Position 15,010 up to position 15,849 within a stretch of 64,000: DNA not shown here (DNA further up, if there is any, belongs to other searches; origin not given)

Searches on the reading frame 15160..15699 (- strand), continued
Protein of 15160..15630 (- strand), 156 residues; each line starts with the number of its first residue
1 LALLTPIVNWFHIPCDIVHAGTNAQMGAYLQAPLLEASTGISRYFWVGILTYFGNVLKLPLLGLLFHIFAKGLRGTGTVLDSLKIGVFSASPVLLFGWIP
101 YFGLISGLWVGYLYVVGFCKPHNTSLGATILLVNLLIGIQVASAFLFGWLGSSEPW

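Call 48: fold_search(model_id=the predicted structure, library=pdb)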
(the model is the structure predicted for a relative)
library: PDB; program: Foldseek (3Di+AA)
matches with E <= 10: 77; with E <= 0.001: 0
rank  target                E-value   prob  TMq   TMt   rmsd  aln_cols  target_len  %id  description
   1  9cc4_F                2.1e+00  0.09  0.21  0.20  17.3       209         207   10  Crystal structure of Z4 c3ii (released 2025-06-25)
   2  9gvf                  2.2e+00  0.11  0.15  0.14  14.2       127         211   13  Crystal structure of a computationally designed protein (released 2025-10-08)
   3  2jr0_MODEL_1_A        2.2e+00  0.10  0.19  0.24  14.0       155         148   14  Solution structure of NusB from Aquifex Aeolicus (released 2008-02-19)
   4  8fef_I                2.2e+00  0.08  0.23  0.19  24.0       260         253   12  Structure of Mce1 transporter from Mycobacterium smegmatis (Map0) (released 2023-02-22)
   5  8xft_A                2.2e+00  0.06  0.17  0.07  21.8       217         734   15  LGR4-RSPO2-ZNRF3(1:1:1) (released 2024-12-04)
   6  8wlk                  2.3e+00  0.10  0.24  0.15  17.1       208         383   12  Cryo-EM structure of human VMAT2 in presence of Tetrabenazine, determined in an outward-facing conformation (released 2024-06-12)
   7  6sxn_B                3.1e+00  0.04  0.17  0.14  17.6       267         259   13  Crystal structure of P212121 apo form of CrtE (released 2020-06-24)
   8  3god_B                3.1e+00  0.04  0.16  0.13  15.1       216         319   10  Structural basis for DNase activity of a conserved protein implicated in CRISPR-mediated antiviral defense (released 2009-06-30)
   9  7mbz_A                3.2e+00  0.06  0.20  0.19  20.5       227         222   14  Outward facing conformation of the MetNI methionine ABC transporter in complex with lipo-MetQ (released 2021-09-01)
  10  7rxc_K                3.4e+00  0.13  0.29  0.28  12.4       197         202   10  CryoEM structure of KDELR with Legobody (released 2021-10-06)
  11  2ps7_B                3.6e+00  0.05  0.20  0.14  16.0       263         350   10  Y295F trichodiene synthase (released 2007-12-18)
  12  8gji_A                3.7e+00  0.07  0.18  0.21  13.2       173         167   10  De novo design of high-affinity protein binders to bioactive helical peptides (released 2024-01-10)
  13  5iz2_B                3.9e+00  0.10  0.21  0.30  13.4       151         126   10  Crystal structure of the N. clavipes spidroin NTD at pH 6.5 (released 2016-07-27)
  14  7b9f_X                3.9e+00  0.08  0.24  0.15  14.9       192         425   17  Structure of the mycobacterial ESX-5 Type VII Secretion System hexameric pore complex (released 2021-07-07)
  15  8wd9_B                4.1e+00  0.03  0.17  0.12  20.4       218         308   13  Cryo-EM structure of Mycobacterium tuberculosis DppABCD in apo form (released 2024-09-18)
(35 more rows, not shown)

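Call 51: search_protein_representatives(alignment_id=A2)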
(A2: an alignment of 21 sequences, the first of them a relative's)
Query: 21 sequences, 199 profile positions. Proteins with E-value up to 0.001 (for the whole library): 497; up to 1e-10: 35; up to 1e-30: 4. The best 150 are listed.
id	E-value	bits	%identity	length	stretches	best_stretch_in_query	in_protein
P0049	7.4e-89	313.3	-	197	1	1-195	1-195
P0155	1.2e-47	178.8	-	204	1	3-191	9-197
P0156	4.8e-43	163.8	-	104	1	96-199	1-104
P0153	1.3e-32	129.7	-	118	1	2-83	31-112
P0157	9.2e-30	120.4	-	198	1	7-194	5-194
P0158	5.6e-16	75.4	-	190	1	3-185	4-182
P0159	2.2e-15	73.4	-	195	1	8-185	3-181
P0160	5.5e-15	72.2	-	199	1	1-191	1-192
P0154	5.9e-15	72.1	-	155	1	152-199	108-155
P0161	7.3e-15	71.8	-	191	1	6-194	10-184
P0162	2.1e-14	70.3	-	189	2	93-196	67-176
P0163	6.9e-14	68.6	-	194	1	4-179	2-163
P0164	1.7e-13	67.3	-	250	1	7-189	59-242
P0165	9.1e-13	64.9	-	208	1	9-189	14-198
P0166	1.4e-12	64.3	-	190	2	74-188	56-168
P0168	2.4e-12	63.6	-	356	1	12-194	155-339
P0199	5.0e-10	56.0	-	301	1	7-187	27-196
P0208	1.0e-09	54.9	-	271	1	12-187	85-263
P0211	1.3e-09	54.7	-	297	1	7-185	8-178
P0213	1.3e-09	54.6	-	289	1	9-175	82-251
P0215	1.7e-09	54.2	-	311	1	8-186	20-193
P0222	2.6e-09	53.6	-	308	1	7-193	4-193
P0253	2.2e-08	50.6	-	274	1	10-185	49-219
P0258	3.9e-08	49.8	-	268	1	12-186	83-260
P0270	5.4e-08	49.3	-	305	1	7-191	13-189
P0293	2.0e-07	47.5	-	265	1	10-186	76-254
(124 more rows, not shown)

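Call 52: list_cluster_members(proteins=[P0155, P0157, P0158, P0159, P0160, P0161, P0163, P0164, P0165, P0168])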
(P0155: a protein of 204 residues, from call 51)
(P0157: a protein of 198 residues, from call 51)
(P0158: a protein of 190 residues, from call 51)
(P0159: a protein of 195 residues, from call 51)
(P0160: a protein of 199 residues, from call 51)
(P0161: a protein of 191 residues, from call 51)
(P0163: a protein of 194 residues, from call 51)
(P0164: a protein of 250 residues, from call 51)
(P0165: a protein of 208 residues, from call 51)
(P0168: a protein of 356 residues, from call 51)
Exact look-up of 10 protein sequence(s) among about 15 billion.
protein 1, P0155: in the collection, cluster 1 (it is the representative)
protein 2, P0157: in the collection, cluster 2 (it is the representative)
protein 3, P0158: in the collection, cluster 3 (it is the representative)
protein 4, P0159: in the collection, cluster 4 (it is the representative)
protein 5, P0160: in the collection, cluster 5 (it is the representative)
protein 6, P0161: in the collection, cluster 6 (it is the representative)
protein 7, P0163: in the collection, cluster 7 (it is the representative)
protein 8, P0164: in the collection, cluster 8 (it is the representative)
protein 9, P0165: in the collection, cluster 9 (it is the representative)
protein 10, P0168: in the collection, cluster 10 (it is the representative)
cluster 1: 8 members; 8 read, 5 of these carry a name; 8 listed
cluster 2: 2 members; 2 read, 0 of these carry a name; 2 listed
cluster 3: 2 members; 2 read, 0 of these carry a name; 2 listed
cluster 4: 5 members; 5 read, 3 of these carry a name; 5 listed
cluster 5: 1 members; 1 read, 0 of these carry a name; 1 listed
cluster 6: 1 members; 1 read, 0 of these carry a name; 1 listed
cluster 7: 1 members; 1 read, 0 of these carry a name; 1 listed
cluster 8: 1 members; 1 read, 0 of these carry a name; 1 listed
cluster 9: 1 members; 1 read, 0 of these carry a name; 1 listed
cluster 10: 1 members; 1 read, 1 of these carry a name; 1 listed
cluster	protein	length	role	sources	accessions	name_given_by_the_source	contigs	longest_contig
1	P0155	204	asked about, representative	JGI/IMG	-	hypothetical protein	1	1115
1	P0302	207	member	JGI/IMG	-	hypothetical protein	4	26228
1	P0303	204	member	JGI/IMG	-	hypothetical protein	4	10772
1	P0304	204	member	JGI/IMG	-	hypothetical protein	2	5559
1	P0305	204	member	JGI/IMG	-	hypothetical protein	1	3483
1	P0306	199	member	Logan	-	-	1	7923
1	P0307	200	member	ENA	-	-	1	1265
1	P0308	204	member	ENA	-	-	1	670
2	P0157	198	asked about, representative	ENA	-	-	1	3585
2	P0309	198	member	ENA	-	-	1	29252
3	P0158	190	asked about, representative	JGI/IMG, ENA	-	-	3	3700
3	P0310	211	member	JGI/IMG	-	-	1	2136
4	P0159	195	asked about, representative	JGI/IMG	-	hypothetical protein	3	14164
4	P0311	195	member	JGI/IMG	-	hypothetical protein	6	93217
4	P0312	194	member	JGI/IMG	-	hypothetical protein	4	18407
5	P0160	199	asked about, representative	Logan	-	-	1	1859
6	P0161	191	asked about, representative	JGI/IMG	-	-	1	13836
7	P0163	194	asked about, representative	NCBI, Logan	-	-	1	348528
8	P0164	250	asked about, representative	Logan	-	-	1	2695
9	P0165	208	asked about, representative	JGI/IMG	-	-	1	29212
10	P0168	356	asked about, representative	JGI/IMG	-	hypothetical protein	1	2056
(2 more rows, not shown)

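Call 53: find_encoding_contigs(protein=P0302, flank=3000, max_places=2)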
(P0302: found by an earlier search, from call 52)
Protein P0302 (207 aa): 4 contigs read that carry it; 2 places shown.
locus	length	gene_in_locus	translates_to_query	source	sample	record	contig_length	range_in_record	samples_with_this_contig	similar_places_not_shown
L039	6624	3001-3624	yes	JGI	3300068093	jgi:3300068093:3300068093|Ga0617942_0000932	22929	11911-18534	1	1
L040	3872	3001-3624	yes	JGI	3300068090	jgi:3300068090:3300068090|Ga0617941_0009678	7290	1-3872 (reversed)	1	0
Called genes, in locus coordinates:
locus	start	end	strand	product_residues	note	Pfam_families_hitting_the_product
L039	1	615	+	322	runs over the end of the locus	PF00005:ABC_tran, PF13304:AAA_21, PF13732:DrrA1-3_C (weak)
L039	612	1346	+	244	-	PF01061:ABC2_membrane, PF03379:CcmB, PF12698:ABC2_membrane_3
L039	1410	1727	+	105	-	-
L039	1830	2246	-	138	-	PF02517:Rce1-like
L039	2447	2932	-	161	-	PF12802:MarR_2, PF08279:HTH_11 (weak), PF13412:HTH_24 (weak), PF24034:DUF7343 (weak)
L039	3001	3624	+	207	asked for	PF04893:Yip1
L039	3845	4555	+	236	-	PF01909:NTP_transf_2 (faint), PF18765:Polbeta (weak)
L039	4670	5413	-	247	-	PF13489:Methyltransf_23 (weak), PF13847:Methyltransf_31, PF08241:Methyltransf_11, PF08242:Methyltransf_12, PF13649:Methyltransf_25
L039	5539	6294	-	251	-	-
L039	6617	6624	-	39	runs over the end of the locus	-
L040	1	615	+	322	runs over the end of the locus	PF00005:ABC_tran, PF13304:AAA_21, PF13732:DrrA1-3_C (weak)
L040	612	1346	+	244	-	PF01061:ABC2_membrane, PF03379:CcmB, PF12698:ABC2_membrane_3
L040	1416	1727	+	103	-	-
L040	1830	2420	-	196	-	PF02517:Rce1-like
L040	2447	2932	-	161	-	PF12802:MarR_2, PF08279:HTH_11 (weak), PF13412:HTH_24 (weak), PF24034:DUF7343 (weak)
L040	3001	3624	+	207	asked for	PF04893:Yip1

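Call 54: find_encoding_contigs(protein=P0309, flank=3000, max_places=2)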
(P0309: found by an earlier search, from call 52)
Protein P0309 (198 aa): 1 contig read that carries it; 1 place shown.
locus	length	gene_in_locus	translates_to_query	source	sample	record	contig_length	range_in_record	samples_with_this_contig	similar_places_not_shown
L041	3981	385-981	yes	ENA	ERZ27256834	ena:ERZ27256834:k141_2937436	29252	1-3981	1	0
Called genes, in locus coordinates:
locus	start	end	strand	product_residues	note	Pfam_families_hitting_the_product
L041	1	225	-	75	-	?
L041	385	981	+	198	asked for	PF04893:Yip1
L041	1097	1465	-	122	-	-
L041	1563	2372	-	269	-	PF03437:BtpA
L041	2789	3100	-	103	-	-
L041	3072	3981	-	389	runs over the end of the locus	PF04055:Radical_SAM (weak), PF14716:HHH_8 (weak)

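Call 55: search_protein_families(library=pfam, proteins=[L004:2658-3200:-, L005:1099-1932:-, L012:1945-2469:+, L011:3396-3791:+, L015:3315-3794:+, L005:31-480:+, L010:1837-3843:-, L011:4742-5974:+], max_evalue=0.001)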
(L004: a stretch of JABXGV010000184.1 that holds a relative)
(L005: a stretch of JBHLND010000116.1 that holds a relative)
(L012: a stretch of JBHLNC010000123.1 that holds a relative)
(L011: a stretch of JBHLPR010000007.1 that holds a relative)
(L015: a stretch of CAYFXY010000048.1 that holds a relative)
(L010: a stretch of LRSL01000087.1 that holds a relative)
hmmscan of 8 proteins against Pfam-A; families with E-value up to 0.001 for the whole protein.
L004:2658-3200:- (180 aa): 2 families
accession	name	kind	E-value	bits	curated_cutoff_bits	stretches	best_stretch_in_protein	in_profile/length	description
PF12802.13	MarR_2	-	2.3e-05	24.9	27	1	31-86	2-57/61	MarR family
PF01047.28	MarR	-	0.00017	21.8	24.6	1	33-86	2-54/59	MarR family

L005:1099-1932:- (277 aa): 1 family
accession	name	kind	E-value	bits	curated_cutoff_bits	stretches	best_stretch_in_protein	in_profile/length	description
PF01978.25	TrmB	-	2.1e-19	69.5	25.6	1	12-79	1-67/68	Sugar-specific transcriptional regulator TrmB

L012:1945-2469:+ (174 aa): 1 family
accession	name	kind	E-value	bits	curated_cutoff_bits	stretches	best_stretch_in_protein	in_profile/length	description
PF07998.17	Peptidase_M54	-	1.2e-24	87.8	24.4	1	74-173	96-192/194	Peptidase family M54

L011:3396-3791:+ (131 aa): 1 family
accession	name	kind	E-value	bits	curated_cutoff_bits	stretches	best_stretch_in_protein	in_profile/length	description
PF04430.19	DUF498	-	1.8e-23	83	33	1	20-128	1-109/109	Protein of unknown function (DUF498/DUF598)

L015:3315-3794:+ (159 aa): 0 families

L005:31-480:+ (149 aa): 0 families

L010:1837-3843:- (668 aa): 7 families
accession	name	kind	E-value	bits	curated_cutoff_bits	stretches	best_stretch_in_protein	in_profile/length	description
PF25199.1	nSTAND_NTPase5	-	8.6e-07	29.3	34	1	177-274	21-138/145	Novel STAND NTPase 5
PF20720.3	nSTAND3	-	9.4e-07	29.1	27.2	1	181-252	7-80/155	Novel STAND NTPase 3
PF00005.33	ABC_tran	-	1.1e-06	29.7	25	1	187-243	7-65/137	ABC transporter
PF13191.12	AAA_16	-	0.00012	23.1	32.6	1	178-218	9-51/167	AAA ATPase domain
PF13245.12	AAA_19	-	0.00029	21.4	25.1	1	183-223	3-46/134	AAA domain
PF10412.15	TrwB_AAD_bind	-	0.00049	19.5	20.5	1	187-228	11-52/387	Type IV secretion-system coupling protein DNA-binding domain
PF19975.5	DO-GTPase1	-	0.00087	19.1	27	0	195-230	1-35/271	Double-GTPase 1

L011:4742-5974:+ (410 aa): 2 families
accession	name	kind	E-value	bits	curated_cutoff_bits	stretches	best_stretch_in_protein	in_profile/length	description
PF07690.21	MFS_1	-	2.8e-25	89.4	33.4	3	47-326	29-310/347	Major Facilitator Superfamily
PF00083.30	Sugar_tr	-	1.8e-15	57.2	22.3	3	267-408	297-450/452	Sugar (and other) transporter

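Call 64: list_cluster_members(proteins=[P0208, P0213, P0258, P0293, P0199, P0211, P0215, P0222, P0253, P0270])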
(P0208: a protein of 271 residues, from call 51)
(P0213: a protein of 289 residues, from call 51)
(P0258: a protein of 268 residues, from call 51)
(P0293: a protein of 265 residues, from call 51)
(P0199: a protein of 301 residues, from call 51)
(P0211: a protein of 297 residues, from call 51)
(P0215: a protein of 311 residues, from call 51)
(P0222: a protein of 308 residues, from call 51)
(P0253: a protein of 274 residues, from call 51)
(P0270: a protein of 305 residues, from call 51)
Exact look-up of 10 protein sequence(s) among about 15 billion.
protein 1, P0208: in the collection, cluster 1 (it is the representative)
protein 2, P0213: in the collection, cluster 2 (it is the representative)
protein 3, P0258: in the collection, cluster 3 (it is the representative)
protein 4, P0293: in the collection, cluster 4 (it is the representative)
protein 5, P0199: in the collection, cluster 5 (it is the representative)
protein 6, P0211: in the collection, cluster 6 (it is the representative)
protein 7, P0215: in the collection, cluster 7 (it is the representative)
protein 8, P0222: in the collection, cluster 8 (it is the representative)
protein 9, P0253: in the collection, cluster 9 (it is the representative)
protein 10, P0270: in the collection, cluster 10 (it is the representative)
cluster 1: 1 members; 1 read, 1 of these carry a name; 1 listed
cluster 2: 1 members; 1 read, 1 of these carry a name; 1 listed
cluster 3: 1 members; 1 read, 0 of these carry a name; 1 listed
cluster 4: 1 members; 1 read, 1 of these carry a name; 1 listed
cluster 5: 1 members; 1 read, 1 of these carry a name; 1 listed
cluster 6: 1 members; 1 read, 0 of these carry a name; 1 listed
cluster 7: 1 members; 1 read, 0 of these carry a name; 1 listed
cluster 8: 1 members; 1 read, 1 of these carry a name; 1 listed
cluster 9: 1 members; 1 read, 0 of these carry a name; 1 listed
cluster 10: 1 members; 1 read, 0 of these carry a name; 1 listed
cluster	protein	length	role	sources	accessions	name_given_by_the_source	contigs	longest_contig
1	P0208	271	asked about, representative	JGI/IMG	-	hypothetical protein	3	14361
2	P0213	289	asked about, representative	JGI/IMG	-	hypothetical protein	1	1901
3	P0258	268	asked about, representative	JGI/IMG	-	-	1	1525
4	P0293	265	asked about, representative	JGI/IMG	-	hypothetical protein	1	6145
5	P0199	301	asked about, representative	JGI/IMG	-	hypothetical protein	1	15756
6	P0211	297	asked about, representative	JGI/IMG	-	-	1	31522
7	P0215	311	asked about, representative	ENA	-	-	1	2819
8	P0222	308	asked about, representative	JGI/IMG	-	hypothetical protein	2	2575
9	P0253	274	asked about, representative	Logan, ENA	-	-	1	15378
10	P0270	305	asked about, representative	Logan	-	-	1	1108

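Call 74: search_protein_families(library=ncbifam, proteins=[P0001], max_evalue=0.01)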
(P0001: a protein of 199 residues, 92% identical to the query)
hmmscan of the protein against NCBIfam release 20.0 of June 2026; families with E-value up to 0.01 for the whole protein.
P0001 (199 aa): 0 families
